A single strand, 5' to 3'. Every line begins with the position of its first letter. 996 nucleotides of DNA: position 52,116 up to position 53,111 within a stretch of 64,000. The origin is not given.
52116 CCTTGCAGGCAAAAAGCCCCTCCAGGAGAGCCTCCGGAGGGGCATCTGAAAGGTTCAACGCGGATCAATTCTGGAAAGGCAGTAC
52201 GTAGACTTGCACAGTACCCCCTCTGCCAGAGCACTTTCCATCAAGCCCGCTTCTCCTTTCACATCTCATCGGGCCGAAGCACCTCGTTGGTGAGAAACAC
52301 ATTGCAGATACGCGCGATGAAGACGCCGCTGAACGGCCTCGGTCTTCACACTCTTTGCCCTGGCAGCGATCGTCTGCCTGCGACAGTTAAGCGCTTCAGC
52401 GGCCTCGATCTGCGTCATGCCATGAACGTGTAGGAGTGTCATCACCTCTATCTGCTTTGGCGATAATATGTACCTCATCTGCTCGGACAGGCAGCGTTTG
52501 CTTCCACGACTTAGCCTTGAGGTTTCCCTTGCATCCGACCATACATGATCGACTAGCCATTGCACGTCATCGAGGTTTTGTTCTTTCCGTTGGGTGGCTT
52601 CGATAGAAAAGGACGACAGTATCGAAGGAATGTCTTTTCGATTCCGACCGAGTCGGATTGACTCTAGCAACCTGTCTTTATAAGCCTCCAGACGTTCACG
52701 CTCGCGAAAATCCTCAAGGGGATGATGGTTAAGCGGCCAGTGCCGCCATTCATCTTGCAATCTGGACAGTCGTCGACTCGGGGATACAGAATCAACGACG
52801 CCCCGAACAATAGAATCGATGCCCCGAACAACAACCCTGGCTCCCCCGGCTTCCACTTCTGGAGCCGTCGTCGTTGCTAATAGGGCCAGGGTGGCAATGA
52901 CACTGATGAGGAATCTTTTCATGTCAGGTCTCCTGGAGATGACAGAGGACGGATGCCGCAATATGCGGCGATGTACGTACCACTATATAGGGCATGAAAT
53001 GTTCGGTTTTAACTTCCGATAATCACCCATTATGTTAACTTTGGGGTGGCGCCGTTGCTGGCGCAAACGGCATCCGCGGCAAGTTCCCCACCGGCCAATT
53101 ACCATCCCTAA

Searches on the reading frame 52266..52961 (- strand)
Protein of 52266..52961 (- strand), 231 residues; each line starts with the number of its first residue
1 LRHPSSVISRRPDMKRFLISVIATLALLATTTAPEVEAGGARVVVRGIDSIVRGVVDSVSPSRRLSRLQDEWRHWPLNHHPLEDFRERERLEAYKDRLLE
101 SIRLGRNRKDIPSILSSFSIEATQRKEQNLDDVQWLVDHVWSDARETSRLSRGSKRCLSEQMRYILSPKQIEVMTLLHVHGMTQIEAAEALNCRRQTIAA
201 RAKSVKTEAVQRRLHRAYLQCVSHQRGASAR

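Call 71: search_protein_families(library=pfam, proteins=[window:52266-52961:-], max_evalue=0.0001)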
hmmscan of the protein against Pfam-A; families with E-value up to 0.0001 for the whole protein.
window:52266-52961:- (231 aa): 1 family
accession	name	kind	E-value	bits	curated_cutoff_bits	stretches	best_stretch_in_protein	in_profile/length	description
PF08281.18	Sigma70_r4_2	-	7.2e-05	22.8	25.7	0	166-201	11-46/54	Sigma-70, region 4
